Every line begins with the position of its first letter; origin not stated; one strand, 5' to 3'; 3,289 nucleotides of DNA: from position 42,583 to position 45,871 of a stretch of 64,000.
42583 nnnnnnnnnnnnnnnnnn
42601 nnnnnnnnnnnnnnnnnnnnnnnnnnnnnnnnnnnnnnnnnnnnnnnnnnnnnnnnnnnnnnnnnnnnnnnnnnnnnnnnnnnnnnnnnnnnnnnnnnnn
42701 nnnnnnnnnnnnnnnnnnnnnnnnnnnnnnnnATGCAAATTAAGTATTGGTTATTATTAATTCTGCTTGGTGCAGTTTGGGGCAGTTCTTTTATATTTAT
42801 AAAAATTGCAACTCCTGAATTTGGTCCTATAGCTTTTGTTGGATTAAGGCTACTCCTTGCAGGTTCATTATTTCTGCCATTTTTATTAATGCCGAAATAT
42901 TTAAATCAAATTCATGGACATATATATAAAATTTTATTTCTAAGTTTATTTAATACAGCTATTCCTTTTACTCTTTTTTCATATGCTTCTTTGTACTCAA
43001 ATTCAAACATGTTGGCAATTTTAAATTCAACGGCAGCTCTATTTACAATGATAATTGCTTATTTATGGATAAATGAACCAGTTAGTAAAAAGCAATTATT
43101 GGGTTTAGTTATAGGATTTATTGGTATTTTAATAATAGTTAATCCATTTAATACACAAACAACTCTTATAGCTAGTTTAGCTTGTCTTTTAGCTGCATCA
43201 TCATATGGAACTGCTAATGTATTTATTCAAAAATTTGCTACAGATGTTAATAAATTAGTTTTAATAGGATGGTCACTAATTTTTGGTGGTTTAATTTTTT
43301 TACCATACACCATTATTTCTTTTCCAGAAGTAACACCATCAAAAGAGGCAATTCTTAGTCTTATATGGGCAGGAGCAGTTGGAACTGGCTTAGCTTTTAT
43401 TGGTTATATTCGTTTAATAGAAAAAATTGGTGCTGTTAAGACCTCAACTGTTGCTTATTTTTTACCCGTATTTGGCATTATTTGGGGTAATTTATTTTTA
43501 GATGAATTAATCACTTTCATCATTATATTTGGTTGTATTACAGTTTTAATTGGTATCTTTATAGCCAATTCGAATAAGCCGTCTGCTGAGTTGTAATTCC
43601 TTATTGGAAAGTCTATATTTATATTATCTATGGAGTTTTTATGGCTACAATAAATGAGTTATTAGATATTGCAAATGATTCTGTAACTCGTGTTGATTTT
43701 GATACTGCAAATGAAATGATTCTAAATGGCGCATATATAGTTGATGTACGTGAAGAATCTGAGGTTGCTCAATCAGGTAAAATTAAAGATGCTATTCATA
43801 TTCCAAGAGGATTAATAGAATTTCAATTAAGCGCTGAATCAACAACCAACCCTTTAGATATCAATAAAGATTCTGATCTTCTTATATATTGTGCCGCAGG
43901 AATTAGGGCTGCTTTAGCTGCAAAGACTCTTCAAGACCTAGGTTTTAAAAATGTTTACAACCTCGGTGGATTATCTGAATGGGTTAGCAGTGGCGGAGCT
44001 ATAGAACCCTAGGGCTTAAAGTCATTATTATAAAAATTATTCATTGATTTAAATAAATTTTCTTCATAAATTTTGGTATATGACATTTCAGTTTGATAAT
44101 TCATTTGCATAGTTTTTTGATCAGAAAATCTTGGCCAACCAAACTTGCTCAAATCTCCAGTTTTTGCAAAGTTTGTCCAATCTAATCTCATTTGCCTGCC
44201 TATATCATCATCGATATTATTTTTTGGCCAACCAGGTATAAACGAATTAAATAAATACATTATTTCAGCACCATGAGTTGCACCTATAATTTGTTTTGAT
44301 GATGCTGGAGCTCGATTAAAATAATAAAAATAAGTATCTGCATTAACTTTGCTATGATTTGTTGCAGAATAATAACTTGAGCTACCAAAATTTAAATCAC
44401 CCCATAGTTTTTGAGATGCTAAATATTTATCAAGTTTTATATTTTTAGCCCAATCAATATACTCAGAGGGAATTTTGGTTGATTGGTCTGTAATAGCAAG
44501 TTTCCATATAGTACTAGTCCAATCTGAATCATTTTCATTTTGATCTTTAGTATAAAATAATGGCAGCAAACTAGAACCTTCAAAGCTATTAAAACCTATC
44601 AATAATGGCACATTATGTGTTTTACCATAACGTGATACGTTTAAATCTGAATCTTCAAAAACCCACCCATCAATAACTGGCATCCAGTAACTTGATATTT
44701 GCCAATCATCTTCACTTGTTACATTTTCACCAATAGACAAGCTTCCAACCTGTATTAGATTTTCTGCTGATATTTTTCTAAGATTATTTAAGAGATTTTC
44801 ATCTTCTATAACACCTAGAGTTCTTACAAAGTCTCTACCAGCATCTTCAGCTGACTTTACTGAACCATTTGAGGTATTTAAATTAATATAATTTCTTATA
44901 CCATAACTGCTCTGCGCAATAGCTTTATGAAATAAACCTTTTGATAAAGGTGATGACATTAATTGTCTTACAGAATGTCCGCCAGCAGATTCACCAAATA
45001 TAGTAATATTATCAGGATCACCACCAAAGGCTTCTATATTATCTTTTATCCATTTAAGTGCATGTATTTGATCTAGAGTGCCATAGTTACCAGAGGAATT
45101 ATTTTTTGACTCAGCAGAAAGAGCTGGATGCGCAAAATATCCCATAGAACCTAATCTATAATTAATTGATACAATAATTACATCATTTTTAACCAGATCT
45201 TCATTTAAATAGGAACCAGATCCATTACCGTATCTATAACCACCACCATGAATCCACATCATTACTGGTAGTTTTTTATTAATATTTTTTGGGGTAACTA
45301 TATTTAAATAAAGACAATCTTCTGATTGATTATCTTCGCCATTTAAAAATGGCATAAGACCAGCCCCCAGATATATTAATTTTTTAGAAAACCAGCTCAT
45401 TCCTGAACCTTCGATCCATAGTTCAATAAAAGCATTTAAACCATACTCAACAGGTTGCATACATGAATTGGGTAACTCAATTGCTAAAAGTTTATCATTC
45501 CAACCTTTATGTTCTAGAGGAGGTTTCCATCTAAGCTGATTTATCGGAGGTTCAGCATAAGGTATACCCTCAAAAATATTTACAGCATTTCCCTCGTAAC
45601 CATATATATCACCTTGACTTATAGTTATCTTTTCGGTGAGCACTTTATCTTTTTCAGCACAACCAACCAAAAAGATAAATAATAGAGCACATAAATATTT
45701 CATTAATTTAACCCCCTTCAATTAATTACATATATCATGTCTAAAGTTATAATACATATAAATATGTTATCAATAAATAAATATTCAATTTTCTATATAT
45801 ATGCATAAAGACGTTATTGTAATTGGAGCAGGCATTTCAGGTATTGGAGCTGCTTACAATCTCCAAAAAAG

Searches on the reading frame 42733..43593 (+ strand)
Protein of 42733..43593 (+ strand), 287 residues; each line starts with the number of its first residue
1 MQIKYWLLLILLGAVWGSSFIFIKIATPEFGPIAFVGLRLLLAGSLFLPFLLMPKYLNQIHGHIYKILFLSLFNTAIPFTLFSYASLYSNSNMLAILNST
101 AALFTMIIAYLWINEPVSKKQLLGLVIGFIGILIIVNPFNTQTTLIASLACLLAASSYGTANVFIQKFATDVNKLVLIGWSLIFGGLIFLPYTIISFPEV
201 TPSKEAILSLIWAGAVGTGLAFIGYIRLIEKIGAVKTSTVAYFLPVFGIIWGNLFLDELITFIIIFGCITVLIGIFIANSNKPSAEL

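Call 9: find_related_loci(query=window:42733-43593:+, collection=genome_contigs, flank=3000)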
Query window:42733-43593:+ (287 aa) in genome_contigs; peptide patterns used: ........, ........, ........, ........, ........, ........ (x = any residue, [..] = any of these).
143 stretches matched a pattern; 16 encode a relative of the query (tblastn E <= 1e-3); 16 distinct loci.
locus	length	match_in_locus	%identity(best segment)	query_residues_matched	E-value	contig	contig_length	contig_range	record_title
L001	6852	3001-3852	80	1-284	2e-153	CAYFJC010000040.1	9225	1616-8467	MAG TPA_asm: uncultured Gammaproteobacteria bacterium isolate ERP001736_co4_156 genome assembly, contig: NODE_5015_lengt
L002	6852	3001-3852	80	1-284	7e-153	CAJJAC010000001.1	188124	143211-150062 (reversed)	MAG: SAR86 cluster bacterium SAR86B isolate FRAM18_bin308 genome assembly, contig: FRAM18_bin308-1, whole genome shotgun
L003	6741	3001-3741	85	1-247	4e-123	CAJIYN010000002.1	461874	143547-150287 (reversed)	MAG: uncultured SAR86 cluster bacterium isolate FRAM18_bin311 genome assembly, contig: FRAM18_bin311-2, whole genome sho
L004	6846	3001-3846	62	1-282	2e-110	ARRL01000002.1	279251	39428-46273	Gamma proteobacterium SCGC AAA168-P09 AAA168P9DRAFT_NODE-unique_2_len_279251.2_C, whole genome shotgun sequence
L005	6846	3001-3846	61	1-282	1e-109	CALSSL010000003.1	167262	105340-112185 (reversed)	MAG: uncultured SAR86 cluster bacterium isolate P_MB137_1 genome assembly, contig: contig_7768_P_MB137, whole genome sho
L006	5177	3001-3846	61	1-282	6e-110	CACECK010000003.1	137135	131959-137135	uncultured SAR86 cluster bacterium isolate AG-390-K11 genome assembly, contig: AG-390-K11_NODE_3, whole genome shotgun s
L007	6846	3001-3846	59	1-282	3e-107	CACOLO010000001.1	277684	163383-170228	MAG: uncultured SAR86 cluster bacterium isolate AH-321-O14 genome assembly, contig: AH-321-O14_NODE_1, whole genome shot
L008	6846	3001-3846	59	1-282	3e-107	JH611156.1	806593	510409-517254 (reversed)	MAG: SAR86 cluster bacterium SAR86A genomic scaffold Contig_0, whole genome shotgun sequence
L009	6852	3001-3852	59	1-284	5e-105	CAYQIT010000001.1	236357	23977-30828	MAG TPA_asm: uncultured Gammaproteobacteria bacterium isolate binchicken_co215_37 genome assembly, contig: NODE_2_length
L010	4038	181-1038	59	1-286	2e-97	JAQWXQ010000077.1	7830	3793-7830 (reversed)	MAG: SAR86 cluster bacterium isolate cluster3_bin.34 k119_872156, whole genome shotgun sequence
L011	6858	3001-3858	58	1-286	6e-97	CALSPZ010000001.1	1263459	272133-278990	MAG: uncultured SAR86 cluster bacterium isolate C_MB12 genome assembly, contig: contig_3776_C_MB12, whole genome shotgun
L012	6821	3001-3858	58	1-286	2e-96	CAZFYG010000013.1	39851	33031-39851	MAG TPA_asm: uncultured Gammaproteobacteria bacterium isolate binchicken_co285_261 genome assembly, contig: NODE_703_len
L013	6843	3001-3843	54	1-281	3e-95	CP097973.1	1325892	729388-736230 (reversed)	SAR86 cluster bacterium isolate D2474-A1-1 chromosome, complete genome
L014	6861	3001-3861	81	1-287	1e-145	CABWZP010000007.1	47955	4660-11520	MAG: uncultured SAR86 cluster bacterium isolate AG-313-D02 genome assembly, contig: AG-313-D02_NODE_7, whole genome shot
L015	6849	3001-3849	34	7-286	9e-45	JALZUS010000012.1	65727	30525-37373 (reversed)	MAG: Bdellovibrionales bacterium isolate g2_MAG_00005 g2_MAG_00005_000000000012, whole genome shotgun sequence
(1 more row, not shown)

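Call 40: search_protein_families(library=ncbifam, proteins=[window:42733-43593:+], max_evalue=0.00001)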
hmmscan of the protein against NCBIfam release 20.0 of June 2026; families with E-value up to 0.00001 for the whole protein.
window:42733-43593:+ (287 aa): 3 families
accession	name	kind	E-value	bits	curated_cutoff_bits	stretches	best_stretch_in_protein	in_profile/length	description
TIGR00950.1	2A78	equivalog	3.4e-30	105.4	230.2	1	16-274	1-262/264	carboxylate/amino acid/amine transporter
NF008432.0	PRK11272.1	equivalog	2.9e-18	66.1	270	1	9-276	15-283/294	drug/metabolite exporter YedA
NF008523.0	PRK11453.1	equivalog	1.3e-10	41.3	472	1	4-278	4-285/299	O-acetylserine/cysteine exporter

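Call 41: search_protein_families(library=pfam, proteins=[window:42733-43593:+], max_evalue=0.0001)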
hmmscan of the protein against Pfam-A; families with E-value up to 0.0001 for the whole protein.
window:42733-43593:+ (287 aa): 1 family
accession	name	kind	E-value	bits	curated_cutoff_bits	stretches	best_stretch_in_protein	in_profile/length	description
PF00892.27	EamA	-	5.9e-44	150.1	28.2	2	6-136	3-134/135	EamA-like transporter family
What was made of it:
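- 42733..43596 (+): eamA (DMT-family transporter, 287 aa). Pfam EamA, 150 bits (call 41).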

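Call 50: find_homologous_proteins(query=window:42733-43593:+, max_evalue=1e-20)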
Query window:42733-43593:+ (287 aa): 1389 proteins with E <= 1e-20 among 8000 candidates; the best 120 are listed.
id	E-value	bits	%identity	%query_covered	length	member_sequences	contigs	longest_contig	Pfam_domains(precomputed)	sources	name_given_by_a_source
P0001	2.1e-172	590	98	100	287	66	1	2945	PF00892.27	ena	-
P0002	2.2e-152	525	86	99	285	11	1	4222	PF00892.27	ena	-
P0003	1.1e-147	509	82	99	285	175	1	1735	PF00892.27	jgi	jgi:drug/metabolite transporter (DMT)-like permease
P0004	3.0e-144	498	81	100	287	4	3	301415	PF00892.27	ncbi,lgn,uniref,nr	ncbi:MAG: EamA family transporter [SAR86 cluster bacterium]|uniref:EamA family transporter n=1 Tax=S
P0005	1.8e-143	495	81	100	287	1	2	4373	PF00892.27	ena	-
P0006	1.5e-133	463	81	92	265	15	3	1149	PF00892.27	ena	-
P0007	2.7e-132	459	80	92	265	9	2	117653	PF00892.27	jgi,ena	jgi:drug/metabolite transporter (DMT)-like permease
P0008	1.6e-126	440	73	99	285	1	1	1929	PF00892.27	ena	-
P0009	2.3e-124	433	70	99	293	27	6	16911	PF00892.27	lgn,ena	-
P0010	2.5e-115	403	66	100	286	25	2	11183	PF00892.27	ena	-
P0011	1.0e-114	401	80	82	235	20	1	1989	PF00892.27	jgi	jgi:drug/metabolite transporter (DMT)-like permease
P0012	8.2e-109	382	47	99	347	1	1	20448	PF00892.27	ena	-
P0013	9.4e-105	368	63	98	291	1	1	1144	PF00892.27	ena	-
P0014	3.2e-104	367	62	98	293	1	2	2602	PF00892.27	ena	-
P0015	1.2e-103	365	62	98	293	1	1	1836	PF00892.27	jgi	-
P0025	2.8e-103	363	62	98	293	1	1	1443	PF00892.27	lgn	-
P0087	4.6e-102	360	61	98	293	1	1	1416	PF00892.27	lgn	-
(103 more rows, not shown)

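Call 51: find_encoding_contigs(protein=P0012, flank=3000, max_places=3)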
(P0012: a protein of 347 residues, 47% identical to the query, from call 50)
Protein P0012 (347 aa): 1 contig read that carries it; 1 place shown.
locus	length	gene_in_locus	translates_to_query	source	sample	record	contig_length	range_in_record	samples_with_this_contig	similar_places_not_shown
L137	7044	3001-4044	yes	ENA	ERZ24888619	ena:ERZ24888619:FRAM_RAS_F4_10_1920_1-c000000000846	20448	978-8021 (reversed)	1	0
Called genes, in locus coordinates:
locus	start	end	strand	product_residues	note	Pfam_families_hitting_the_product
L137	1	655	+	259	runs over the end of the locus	PF01061:ABC2_membrane, PF12698:ABC2_membrane_3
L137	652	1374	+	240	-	PF14819:QueF_N, PF14489:QueF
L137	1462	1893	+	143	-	-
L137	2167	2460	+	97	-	PF01978:TrmB (weak), PF22381:Staph_reg_Sar_Rot (faint), PF01047:MarR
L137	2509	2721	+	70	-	-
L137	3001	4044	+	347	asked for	PF00892:EamA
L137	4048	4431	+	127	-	PF00581:Rhodanese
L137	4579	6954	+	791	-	PF07715:Plug, PF00593:TonB_dep_Rec_b-barrel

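Call 57: find_encoding_contigs(protein=P0087, flank=3000, max_places=3)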
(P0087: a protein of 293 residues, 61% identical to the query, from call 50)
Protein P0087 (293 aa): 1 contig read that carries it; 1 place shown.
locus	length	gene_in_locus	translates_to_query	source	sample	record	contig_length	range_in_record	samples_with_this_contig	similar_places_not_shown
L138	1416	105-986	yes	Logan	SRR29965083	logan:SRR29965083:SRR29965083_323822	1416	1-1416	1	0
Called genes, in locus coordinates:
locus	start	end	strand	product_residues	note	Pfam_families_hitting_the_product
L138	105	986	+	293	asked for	PF00892:EamA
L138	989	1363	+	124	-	PF00581:Rhodanese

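Call 58: find_encoding_contigs(protein=P0025, flank=3000, max_places=3)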
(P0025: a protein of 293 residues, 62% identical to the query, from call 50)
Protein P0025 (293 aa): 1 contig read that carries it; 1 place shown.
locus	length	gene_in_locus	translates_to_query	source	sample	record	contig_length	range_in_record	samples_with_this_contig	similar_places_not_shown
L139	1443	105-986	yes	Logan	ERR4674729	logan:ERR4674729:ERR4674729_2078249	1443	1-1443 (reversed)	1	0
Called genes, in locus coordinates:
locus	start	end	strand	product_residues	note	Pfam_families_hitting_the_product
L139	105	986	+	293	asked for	PF00892:EamA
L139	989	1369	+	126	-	PF00581:Rhodanese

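Call 70: search_protein_families(library=pfam, proteins=[L137:2509-2718:+, L137:2167-2457:+, L137:1462-1890:+], max_evalue=0.01)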
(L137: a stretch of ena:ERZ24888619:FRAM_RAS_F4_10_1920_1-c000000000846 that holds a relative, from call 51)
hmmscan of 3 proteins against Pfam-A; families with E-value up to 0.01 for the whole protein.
L137:2509-2718:+ (70 aa): 0 families

L137:2167-2457:+ (97 aa): 7 families
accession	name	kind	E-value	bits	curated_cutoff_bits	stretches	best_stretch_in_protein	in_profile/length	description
PF01047.28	MarR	-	1.7e-09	37.8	24.6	1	38-90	6-58/59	MarR family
PF01978.25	TrmB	-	3.6e-06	27.2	25.6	1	30-85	7-58/68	Sugar-specific transcriptional regulator TrmB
PF22381.2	Staph_reg_Sar_Rot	-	3.1e-05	24.4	27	1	39-97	18-76/85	Transcriptional regulator SarA/Rot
PF13412.12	HTH_24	-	0.0002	21.3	21.9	1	40-79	8-47/48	Winged helix-turn-helix DNA-binding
PF13463.12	HTH_27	-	0.00041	21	22.2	1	38-94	6-63/68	Winged helix DNA-binding domain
PF12802.13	MarR_2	-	0.00042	20.9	27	1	38-90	8-61/61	MarR family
PF01475.25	FUR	-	0.0016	19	23.1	1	58-94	38-74/121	Ferric uptake regulator family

L137:1462-1890:+ (143 aa): 0 families

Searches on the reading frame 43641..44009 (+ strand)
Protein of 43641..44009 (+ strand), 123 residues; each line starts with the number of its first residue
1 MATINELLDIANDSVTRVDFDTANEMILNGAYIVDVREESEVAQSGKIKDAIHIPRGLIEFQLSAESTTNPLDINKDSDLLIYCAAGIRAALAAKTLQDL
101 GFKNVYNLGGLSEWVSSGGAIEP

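Call 40: search_protein_families(library=ncbifam, proteins=[window:43641-44009:+], max_evalue=0.00001)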
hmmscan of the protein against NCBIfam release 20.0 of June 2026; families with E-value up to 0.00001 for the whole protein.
window:43641-44009:+ (123 aa): 11 families
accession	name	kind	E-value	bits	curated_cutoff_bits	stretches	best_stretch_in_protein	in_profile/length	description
NF006444.0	PRK08762.1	equivalog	1.5e-18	66.6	449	1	6-121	5-114/387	molybdopterin-synthase adenylyltransferase MoeB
NF045521.1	rhoda_near_glyco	subfamily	1.6e-13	50.7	145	1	4-120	5-114/144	rhodanese homology domain-containing protein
NF001133.1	PRK00142.1-1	equivalog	7.7e-10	38.7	170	1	9-110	99-199/229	oxygen-dependent tRNA uridine(34) hydroxylase TrhO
NF041203.1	rhodanese_LYCAU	equivalog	2.6e-09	36.8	115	1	10-118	15-120/126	rhodanese-related (seleno)protein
TIGR04271.1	ThiI_C_thiazole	equivalog_domain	4.5e-07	29.8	70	1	9-105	8-96/101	thiazole biosynthesis protein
NF007627.0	PRK10287.1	equivalog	5.2e-07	29.9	102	1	31-113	21-96/104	thiosulfate sulfurtransferase PspE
TIGR02981.1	phageshock_pspE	exception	1.3e-06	28.6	126.3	1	30-113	18-94/101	thiosulfate sulfurtransferase PspE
NF045694.1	seleno_TsoB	exception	3.2e-06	25.5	805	1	29-118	60-153/572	rhodanese/DsbD fusion-like selenoprotein TsoB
NF005902.0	PRK07878.1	equivalog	4.7e-06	25.8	647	1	32-115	305-382/392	adenylyltransferase/sulfurtransferase MoeZ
NF001195.0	PRK00162.1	equivalog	4.8e-06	26.8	102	0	15-115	4-97/108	thiosulfate sulfurtransferase GlpE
NF004111.0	PRK05600.1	equivalog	9.3e-06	25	437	0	11-108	266-364/371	ThiF family adenylyltransferase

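Call 41: search_protein_families(library=pfam, proteins=[window:43641-44009:+], max_evalue=0.0001)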
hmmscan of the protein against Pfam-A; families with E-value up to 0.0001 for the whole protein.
window:43641-44009:+ (123 aa): 1 family
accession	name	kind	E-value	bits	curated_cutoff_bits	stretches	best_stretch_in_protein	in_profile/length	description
PF00581.25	Rhodanese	-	2.8e-16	60.2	22.2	1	23-116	5-101/102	Rhodanese-like domain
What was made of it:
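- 43641..44012 (+): Single-domain rhodanese (123 aa), co-directional with eamA. Pfam Rhodanese, 60 bits (call 41).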

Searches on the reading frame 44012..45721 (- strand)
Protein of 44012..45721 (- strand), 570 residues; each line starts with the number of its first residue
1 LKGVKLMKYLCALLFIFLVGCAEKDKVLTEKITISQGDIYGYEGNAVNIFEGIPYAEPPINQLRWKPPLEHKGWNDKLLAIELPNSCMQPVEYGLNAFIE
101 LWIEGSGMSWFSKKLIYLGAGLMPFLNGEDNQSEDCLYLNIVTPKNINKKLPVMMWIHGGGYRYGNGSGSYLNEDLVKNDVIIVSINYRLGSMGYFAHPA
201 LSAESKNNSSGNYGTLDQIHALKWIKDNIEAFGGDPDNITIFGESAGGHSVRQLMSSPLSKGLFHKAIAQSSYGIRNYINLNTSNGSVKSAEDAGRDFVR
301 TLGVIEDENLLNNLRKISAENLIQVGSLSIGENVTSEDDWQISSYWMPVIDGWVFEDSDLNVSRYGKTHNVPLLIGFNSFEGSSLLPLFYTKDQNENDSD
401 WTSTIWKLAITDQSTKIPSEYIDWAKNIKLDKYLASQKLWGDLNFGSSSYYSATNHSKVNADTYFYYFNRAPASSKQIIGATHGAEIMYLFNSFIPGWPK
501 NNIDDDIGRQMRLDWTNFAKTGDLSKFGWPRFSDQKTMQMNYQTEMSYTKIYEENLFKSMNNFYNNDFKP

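Call 40: search_protein_families(library=ncbifam, proteins=[window:44012-45721:-], max_evalue=0.00001)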
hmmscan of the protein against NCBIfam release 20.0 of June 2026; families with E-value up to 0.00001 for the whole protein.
window:44012-45721:- (570 aa): 2 families
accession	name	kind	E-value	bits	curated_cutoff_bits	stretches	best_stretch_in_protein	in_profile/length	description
NF058653.1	LipP1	equivalog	4.6e-11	42.1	350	1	139-248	60-155/300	LipP1 family hormone-sensitive lipase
NF052354.1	EstLipQMycob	equivalog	1.7e-07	30.2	700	1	148-250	162-251/418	esterase LipQ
